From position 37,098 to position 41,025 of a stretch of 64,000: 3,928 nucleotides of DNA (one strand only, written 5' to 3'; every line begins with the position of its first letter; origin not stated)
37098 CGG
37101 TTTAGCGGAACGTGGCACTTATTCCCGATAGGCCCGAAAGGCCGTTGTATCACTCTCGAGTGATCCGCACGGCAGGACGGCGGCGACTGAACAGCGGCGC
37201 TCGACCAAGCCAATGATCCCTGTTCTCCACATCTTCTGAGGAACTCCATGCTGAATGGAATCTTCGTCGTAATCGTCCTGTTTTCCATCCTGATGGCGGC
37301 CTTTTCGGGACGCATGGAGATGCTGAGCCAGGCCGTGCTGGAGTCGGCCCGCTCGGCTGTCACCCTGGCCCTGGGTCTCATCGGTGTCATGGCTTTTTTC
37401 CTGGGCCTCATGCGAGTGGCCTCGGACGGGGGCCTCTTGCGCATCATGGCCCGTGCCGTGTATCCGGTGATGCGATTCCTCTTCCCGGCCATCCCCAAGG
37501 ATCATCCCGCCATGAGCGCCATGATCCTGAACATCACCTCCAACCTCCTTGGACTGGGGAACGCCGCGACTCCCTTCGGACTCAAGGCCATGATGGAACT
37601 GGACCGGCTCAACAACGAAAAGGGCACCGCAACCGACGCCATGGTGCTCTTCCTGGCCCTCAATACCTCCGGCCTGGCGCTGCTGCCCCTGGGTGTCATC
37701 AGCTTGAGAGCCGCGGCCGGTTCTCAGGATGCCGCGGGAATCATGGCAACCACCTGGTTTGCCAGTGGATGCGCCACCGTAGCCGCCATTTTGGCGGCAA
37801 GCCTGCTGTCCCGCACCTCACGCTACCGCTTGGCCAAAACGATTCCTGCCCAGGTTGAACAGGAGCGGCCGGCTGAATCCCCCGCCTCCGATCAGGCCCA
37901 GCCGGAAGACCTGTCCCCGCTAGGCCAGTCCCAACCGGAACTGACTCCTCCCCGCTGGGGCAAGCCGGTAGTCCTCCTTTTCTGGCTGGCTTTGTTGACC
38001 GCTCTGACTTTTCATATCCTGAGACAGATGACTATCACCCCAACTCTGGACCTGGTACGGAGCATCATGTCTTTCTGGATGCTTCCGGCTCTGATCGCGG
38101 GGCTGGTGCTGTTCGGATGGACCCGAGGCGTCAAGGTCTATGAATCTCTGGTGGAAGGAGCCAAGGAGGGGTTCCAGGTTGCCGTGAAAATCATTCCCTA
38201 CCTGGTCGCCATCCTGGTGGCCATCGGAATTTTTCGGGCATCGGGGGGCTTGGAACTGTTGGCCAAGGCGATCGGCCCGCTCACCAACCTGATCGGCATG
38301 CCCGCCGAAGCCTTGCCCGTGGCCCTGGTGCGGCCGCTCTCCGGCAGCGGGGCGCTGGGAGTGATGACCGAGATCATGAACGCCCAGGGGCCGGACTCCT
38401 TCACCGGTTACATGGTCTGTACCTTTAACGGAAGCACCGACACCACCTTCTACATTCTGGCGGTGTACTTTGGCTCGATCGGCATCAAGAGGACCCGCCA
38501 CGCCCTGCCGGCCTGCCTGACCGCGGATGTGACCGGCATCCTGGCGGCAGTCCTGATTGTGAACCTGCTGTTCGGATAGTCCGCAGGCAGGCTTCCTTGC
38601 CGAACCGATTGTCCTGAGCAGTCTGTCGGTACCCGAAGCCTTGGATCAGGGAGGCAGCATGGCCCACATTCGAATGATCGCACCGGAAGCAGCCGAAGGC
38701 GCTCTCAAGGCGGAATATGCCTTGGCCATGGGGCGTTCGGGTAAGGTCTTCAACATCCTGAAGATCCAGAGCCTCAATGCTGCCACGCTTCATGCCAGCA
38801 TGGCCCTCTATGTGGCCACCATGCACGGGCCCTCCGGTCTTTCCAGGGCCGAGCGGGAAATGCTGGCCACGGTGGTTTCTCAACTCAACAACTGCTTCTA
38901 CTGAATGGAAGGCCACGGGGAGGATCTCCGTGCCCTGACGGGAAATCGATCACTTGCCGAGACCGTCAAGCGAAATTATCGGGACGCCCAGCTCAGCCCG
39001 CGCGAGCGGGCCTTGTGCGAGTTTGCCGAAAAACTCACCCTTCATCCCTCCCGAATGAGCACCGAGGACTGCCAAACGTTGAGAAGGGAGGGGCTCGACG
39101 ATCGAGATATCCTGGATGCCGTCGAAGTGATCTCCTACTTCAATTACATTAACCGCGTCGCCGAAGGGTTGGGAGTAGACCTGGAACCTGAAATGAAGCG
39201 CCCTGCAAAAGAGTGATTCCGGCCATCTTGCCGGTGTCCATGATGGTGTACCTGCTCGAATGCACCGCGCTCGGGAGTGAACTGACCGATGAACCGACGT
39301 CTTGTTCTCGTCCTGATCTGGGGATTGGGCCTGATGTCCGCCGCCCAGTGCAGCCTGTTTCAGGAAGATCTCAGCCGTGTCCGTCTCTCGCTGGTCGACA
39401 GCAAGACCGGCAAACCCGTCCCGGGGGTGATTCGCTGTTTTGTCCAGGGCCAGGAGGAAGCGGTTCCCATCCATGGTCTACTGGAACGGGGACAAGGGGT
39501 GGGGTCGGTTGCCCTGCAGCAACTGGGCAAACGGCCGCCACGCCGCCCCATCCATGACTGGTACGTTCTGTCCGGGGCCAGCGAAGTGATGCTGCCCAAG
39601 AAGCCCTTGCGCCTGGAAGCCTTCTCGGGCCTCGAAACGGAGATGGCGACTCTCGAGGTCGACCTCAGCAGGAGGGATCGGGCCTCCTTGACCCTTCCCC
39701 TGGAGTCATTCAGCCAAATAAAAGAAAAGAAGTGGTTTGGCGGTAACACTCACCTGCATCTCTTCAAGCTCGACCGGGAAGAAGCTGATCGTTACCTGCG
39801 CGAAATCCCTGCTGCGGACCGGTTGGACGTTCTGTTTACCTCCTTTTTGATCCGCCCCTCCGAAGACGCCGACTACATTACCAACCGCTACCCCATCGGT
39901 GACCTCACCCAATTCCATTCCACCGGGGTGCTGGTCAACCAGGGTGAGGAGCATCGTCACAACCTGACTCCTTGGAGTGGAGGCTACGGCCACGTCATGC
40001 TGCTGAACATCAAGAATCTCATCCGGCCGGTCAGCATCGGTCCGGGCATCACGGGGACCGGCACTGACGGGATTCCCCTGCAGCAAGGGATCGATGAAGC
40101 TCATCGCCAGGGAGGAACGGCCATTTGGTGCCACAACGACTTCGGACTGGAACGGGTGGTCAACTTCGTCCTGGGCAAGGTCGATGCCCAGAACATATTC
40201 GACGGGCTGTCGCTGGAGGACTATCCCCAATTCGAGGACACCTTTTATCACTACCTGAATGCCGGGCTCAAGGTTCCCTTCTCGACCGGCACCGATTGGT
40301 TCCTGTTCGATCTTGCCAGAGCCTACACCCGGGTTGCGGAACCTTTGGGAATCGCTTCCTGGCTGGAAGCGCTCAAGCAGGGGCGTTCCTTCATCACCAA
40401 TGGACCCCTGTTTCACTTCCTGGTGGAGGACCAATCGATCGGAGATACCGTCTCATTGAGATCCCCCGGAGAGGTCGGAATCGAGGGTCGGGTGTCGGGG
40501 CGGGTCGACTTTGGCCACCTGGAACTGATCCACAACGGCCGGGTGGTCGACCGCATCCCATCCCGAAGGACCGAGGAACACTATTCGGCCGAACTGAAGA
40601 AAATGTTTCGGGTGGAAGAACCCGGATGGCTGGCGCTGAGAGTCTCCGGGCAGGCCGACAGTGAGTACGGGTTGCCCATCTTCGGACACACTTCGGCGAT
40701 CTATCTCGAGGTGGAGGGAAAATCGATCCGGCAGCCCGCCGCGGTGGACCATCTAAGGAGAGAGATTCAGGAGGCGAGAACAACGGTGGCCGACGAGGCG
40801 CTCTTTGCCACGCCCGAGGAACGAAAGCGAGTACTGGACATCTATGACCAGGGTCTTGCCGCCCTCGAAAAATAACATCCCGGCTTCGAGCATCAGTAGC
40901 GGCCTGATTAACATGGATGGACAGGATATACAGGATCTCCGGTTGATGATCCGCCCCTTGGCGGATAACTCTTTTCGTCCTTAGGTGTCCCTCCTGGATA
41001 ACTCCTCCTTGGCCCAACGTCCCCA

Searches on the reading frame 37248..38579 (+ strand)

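Call 8: search_protein_families(library=pfam, proteins=[window:37248-38579:+], max_evalue=0.001)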
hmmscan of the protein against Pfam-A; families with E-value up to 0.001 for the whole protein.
window:37248-38579:+ (443 aa): 1 family
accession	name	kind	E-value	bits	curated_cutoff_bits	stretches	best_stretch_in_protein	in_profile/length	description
PF07670.19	Gate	-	3.4e-21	76.1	29.6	2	313-414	2-104/104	Nucleoside recognition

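Call 67: search_protein_families(library=ncbifam, proteins=[window:37248-38579:+], max_evalue=0.001)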
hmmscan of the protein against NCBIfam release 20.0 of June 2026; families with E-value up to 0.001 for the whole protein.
window:37248-38579:+ (443 aa): 1 family
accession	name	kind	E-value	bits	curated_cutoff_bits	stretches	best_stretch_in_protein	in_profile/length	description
NF007811.0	PRK10519.1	equivalog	3e-10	39.8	111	1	296-378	10-93/155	hypothetical protein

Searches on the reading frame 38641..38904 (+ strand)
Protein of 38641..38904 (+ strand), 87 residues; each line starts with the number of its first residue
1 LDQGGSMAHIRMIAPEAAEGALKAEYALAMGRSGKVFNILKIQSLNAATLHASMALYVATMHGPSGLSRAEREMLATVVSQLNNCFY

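Call 8: search_protein_families(library=pfam, proteins=[window:38641-38904:+], max_evalue=0.001)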
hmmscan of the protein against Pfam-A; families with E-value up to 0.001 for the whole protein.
window:38641-38904:+ (87 aa): 1 family
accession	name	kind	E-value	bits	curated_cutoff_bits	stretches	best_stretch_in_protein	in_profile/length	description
PF02627.25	CMD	-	3.4e-05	24.2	23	1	49-87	3-40/84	Carboxymuconolactone decarboxylase family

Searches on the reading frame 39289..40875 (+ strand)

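Call 8: search_protein_families(library=pfam, proteins=[window:39289-40875:+], max_evalue=0.001)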
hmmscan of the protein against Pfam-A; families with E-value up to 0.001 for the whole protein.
window:39289-40875:+ (528 aa): 0 families

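Call 67: search_protein_families(library=ncbifam, proteins=[window:39289-40875:+], max_evalue=0.001)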
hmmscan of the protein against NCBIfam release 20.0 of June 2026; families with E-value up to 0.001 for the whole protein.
window:39289-40875:+ (528 aa): 1 family
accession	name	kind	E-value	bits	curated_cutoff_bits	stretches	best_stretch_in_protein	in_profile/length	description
NF038032.1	CehA_McbA_metalo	domain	8.2e-39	133.9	80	1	148-474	1-315/315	CehA/McbA family metallohydrolase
